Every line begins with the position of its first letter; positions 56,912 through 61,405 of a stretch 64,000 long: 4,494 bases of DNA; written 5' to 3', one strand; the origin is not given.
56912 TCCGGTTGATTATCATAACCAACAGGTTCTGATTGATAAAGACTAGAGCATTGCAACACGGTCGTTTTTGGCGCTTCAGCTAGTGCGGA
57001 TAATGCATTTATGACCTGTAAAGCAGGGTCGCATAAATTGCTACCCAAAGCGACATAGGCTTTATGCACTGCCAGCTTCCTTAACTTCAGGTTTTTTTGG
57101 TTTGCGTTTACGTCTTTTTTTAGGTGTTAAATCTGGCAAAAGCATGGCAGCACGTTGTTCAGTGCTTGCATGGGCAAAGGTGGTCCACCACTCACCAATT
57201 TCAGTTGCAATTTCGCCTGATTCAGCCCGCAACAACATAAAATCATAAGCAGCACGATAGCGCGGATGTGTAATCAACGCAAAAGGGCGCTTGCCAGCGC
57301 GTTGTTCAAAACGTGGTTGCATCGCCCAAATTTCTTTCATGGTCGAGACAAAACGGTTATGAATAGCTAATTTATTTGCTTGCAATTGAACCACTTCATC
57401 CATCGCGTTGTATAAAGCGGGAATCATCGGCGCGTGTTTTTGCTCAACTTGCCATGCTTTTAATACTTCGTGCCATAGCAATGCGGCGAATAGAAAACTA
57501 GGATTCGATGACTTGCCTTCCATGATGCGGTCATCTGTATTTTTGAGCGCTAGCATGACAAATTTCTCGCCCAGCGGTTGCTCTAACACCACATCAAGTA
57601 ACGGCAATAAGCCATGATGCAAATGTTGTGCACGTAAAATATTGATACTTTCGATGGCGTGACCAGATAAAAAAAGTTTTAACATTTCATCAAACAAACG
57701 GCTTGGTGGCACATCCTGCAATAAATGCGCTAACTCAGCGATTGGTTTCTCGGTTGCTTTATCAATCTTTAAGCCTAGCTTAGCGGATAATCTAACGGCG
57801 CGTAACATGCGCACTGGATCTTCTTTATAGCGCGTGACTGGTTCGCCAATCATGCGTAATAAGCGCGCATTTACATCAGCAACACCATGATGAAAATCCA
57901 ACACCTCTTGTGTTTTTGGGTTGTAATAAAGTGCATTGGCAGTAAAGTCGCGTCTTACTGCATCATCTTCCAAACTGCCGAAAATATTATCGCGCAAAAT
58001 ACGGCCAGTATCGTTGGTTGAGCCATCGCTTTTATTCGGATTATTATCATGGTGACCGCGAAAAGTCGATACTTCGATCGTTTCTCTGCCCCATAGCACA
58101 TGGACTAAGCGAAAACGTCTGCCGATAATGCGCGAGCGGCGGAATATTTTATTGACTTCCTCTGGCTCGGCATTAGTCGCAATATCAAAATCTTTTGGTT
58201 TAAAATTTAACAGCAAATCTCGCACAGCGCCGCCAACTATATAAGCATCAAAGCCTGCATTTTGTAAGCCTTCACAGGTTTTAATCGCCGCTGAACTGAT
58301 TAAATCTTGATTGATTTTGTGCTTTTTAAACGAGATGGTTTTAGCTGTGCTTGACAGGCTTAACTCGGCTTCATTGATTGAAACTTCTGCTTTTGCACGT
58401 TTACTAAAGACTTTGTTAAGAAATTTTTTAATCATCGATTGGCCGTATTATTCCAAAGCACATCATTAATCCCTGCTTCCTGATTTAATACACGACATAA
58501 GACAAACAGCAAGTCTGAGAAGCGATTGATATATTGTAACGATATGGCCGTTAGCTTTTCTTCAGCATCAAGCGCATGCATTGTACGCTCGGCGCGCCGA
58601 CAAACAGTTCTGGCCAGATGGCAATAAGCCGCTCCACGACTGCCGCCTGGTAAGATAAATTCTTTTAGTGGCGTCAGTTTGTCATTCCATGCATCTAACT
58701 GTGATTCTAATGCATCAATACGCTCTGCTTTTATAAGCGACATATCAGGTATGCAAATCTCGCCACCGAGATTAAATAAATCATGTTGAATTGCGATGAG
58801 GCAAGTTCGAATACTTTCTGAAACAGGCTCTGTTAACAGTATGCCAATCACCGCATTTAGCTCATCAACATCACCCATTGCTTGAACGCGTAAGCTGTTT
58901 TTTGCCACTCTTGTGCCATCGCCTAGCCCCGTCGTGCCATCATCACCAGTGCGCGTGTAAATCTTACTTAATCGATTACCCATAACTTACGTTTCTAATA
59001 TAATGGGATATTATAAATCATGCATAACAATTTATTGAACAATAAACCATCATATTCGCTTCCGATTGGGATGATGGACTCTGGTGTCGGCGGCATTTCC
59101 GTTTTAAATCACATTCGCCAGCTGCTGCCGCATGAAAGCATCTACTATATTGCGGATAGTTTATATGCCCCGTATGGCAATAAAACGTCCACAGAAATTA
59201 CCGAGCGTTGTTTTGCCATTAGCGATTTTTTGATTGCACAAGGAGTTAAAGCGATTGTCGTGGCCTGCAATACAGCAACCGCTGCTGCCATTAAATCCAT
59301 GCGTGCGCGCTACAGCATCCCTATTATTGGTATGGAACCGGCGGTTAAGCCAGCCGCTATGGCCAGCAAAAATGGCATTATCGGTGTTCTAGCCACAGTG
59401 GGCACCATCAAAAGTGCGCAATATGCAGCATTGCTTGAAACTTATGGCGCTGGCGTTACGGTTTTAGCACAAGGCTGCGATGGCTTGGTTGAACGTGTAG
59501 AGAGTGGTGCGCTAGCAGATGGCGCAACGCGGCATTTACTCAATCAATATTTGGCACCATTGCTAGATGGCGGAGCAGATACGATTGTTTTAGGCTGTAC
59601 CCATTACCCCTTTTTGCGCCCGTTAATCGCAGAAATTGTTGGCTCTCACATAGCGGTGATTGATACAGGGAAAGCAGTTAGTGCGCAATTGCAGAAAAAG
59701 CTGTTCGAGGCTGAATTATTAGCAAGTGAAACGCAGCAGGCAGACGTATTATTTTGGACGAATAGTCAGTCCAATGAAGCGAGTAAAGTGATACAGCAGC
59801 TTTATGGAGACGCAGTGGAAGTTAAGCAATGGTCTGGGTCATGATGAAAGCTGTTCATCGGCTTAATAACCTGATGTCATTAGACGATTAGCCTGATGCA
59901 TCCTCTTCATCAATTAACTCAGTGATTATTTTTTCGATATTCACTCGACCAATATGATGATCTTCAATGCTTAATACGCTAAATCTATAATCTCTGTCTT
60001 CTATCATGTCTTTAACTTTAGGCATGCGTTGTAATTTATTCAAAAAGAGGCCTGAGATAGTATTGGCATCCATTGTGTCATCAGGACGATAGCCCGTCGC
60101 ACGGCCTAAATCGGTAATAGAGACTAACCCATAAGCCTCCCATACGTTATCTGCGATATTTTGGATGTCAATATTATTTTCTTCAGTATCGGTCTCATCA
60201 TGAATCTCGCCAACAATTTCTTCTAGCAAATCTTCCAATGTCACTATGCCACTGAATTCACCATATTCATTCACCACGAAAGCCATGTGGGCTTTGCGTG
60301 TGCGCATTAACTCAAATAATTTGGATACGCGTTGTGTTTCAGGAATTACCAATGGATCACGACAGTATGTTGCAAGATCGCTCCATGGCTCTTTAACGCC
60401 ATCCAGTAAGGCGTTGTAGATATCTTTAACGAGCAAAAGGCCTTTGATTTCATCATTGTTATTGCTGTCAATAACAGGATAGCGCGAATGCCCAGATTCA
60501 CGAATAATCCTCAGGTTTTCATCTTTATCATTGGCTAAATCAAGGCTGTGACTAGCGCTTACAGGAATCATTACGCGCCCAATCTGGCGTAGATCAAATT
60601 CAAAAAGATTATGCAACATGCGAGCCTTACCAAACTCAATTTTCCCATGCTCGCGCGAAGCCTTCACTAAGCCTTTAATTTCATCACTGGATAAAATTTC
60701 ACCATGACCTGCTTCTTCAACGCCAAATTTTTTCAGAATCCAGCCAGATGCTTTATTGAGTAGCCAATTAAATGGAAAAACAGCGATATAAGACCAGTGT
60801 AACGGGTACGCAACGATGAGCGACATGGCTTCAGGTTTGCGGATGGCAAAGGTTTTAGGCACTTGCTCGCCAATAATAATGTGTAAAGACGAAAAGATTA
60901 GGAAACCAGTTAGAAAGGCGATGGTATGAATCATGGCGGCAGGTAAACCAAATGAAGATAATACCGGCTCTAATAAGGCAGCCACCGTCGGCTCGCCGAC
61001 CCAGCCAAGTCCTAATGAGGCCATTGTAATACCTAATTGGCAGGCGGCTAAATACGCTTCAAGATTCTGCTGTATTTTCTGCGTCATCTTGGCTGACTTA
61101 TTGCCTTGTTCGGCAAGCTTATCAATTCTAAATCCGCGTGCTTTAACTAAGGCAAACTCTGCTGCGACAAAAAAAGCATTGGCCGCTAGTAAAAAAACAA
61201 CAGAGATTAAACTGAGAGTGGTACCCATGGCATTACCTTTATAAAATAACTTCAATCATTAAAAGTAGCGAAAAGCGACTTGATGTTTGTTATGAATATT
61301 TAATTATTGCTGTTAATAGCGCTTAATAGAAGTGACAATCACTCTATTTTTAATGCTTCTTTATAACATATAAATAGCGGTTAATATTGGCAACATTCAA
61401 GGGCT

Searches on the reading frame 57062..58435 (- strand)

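Call 87: search_protein_families(library=pfam, proteins=[window:57062-58435:-], max_evalue=0.00001)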
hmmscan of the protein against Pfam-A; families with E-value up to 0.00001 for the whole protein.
window:57062-58435:- (457 aa): 3 families
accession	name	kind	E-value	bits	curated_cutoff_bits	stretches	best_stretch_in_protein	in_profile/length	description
PF12626.12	PolyA_pol_arg_C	-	9e-41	139.1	22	1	335-448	3-118/119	Polymerase A arginine-rich C-terminus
PF01743.26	PolyA_pol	-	2.2e-38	131.9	23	1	64-194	1-126/126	Poly A polymerase head domain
PF12627.12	PolyA_pol_RNAbd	-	9.6e-19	67.4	22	1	221-281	1-61/64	Probable RNA and SrmB- binding site of polymerase A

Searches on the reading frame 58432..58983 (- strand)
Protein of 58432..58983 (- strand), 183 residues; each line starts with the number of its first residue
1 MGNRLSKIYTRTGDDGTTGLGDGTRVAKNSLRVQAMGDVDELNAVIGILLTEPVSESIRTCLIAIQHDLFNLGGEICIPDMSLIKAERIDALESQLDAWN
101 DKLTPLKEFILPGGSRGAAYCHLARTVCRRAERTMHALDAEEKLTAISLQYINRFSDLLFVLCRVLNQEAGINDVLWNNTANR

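Call 87: search_protein_families(library=pfam, proteins=[window:58432-58983:-], max_evalue=0.00001)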
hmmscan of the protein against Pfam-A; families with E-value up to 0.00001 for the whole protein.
window:58432-58983:- (183 aa): 1 family
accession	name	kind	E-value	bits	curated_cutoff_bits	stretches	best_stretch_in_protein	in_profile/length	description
PF01923.23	Cob_adeno_trans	-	9.1e-58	195.5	24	1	8-166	1-171/171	Cobalamin adenosyltransferase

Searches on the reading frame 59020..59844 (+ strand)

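Call 87: search_protein_families(library=pfam, proteins=[window:59020-59844:+], max_evalue=0.00001)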
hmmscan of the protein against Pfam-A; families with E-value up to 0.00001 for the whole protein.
window:59020-59844:+ (274 aa): 1 family
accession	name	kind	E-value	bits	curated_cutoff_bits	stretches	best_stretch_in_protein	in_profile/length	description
PF01177.27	Asp_Glu_race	-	1.5e-24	87.4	31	1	28-220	12-207/211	Asp/Glu/Hydantoin racemase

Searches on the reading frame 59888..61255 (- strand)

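Call 87: search_protein_families(library=pfam, proteins=[window:59888-61255:-], max_evalue=0.00001)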
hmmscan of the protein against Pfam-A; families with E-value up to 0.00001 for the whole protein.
window:59888-61255:- (455 aa): 3 families
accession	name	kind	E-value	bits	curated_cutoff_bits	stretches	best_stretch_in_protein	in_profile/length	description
PF01595.25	CNNM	-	3.1e-53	180.6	28.4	1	19-207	3-178/181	Cyclin M transmembrane N-terminal domain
PF00571.33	CBS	-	1.9e-15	57.3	24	1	299-348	7-56/57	CBS domain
PF03471.22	CorC_HlyC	-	1.9e-14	53.9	27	1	367-442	3-79/81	Transporter associated domain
